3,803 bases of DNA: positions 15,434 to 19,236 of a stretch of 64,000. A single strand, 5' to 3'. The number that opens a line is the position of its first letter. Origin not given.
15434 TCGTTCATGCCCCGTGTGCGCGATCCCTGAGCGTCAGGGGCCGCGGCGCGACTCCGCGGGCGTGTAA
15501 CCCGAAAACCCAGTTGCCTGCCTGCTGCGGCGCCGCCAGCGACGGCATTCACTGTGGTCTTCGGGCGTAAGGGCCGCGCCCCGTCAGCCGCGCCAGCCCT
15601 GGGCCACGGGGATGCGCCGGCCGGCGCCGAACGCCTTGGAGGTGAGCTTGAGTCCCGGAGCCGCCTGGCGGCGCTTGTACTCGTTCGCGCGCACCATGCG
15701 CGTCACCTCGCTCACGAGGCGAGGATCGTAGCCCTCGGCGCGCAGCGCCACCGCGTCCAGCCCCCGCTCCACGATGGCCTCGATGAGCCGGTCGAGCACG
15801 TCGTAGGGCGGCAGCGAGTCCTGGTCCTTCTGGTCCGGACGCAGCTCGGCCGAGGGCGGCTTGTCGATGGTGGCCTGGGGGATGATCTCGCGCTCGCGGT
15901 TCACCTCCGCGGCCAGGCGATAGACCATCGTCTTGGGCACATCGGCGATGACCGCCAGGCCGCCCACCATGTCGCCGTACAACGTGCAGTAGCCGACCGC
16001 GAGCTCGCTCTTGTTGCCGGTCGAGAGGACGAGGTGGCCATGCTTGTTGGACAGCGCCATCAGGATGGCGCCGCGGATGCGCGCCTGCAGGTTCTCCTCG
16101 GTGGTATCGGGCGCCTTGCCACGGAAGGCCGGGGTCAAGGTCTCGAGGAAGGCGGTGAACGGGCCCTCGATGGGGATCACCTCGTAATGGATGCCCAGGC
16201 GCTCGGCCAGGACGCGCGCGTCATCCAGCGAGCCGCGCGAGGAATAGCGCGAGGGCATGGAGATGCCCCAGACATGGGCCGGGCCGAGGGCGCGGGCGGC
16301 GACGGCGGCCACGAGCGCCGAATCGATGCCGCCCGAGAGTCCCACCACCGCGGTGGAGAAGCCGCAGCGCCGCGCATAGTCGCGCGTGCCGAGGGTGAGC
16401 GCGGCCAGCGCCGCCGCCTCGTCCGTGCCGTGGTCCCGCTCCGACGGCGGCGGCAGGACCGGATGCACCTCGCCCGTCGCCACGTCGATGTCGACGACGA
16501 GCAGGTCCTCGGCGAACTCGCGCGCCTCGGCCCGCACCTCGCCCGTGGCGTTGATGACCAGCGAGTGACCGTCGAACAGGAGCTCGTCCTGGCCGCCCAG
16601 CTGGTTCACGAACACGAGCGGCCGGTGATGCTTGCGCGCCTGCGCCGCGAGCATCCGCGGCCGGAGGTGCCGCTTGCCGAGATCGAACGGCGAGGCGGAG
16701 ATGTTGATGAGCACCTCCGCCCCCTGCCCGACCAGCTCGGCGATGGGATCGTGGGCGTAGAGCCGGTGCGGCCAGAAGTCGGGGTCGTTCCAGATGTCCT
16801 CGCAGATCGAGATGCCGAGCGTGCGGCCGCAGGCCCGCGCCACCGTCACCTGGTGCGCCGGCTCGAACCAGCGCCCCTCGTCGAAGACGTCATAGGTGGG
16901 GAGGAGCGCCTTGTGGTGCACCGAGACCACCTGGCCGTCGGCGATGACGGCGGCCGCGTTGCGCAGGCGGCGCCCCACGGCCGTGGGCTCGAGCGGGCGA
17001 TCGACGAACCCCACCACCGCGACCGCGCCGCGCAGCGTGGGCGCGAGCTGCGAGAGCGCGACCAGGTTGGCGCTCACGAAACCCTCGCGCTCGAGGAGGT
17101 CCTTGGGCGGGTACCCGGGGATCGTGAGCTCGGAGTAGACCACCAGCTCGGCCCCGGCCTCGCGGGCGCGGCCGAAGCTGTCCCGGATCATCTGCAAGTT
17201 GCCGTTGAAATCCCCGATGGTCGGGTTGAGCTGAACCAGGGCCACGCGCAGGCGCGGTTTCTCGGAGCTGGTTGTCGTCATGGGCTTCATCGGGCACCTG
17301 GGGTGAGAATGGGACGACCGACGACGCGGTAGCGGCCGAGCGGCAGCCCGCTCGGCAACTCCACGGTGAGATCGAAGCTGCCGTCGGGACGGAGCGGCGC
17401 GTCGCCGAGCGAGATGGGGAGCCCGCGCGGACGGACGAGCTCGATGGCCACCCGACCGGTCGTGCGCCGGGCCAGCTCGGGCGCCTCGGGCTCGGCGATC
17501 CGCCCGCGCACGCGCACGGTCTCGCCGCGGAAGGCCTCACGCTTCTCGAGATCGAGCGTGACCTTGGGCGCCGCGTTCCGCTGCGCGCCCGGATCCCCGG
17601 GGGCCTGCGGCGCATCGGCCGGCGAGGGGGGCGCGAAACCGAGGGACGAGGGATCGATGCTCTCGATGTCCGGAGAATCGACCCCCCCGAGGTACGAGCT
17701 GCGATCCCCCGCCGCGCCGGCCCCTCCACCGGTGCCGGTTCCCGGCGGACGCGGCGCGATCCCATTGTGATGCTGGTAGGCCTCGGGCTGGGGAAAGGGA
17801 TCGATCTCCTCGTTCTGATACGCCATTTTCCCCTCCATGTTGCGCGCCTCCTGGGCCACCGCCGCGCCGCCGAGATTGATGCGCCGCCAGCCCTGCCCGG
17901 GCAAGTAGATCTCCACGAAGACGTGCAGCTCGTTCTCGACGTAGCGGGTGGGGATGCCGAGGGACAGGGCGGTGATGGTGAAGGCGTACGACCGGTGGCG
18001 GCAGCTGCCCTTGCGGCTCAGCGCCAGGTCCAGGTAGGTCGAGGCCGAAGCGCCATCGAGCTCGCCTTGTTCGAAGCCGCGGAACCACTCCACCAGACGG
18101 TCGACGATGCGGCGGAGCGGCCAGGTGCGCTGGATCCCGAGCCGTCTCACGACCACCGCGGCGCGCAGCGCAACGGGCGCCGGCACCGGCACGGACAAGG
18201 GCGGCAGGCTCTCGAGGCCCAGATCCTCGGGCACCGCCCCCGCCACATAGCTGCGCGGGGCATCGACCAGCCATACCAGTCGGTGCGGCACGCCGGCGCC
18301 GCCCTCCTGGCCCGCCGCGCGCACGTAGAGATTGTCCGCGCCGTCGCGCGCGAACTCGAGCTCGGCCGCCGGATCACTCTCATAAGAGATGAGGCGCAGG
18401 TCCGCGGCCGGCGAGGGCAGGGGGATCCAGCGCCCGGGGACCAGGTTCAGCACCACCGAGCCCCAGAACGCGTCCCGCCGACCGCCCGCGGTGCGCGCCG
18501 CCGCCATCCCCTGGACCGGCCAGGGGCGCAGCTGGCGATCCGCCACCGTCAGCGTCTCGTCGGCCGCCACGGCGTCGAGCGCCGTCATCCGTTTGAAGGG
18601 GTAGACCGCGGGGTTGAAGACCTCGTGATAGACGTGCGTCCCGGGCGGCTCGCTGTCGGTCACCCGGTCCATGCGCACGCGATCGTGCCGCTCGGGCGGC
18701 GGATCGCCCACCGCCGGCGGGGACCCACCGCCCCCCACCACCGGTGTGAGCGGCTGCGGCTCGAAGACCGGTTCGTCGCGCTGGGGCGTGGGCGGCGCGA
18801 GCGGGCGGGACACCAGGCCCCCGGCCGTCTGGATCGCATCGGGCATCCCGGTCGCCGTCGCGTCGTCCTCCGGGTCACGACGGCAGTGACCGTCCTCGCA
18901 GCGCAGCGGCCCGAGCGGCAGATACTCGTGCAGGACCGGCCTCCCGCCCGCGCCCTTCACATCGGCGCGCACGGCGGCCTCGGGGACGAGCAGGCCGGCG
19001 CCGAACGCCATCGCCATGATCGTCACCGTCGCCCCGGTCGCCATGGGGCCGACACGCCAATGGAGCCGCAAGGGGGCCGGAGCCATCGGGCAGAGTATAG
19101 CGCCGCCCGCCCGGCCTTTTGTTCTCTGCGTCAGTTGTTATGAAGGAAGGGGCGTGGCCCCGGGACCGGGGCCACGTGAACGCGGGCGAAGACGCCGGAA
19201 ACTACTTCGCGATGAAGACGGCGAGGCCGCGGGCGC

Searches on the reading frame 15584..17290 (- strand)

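Call 7: search_protein_families(library=pfam, proteins=[window:15584-17290:-], max_evalue=0.001)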
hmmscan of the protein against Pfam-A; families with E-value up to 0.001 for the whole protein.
window:15584-17290:- (568 aa): 3 families
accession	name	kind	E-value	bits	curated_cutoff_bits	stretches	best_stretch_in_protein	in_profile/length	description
PF02540.23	NAD_synthase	-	1.8e-70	237.2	21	1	297-543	4-242/242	NAD synthase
PF00795.27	CN_hydrolase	-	6.8e-25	88.3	23.2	1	15-272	1-250/256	Carbon-nitrogen hydrolase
PF00733.27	Asn_synthase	-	0.0003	21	21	1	317-368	23-73/354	Asparagine synthase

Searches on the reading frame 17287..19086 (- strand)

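Call 7: search_protein_families(library=pfam, proteins=[window:17287-19086:-], max_evalue=0.001)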
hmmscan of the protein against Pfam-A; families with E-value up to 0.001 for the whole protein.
window:17287-19086:- (599 aa): 1 family
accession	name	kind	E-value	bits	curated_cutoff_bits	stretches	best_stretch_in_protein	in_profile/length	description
PF01841.26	Transglut_core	-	1.5e-07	32.1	23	1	352-403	44-106/108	Transglutaminase-like superfamily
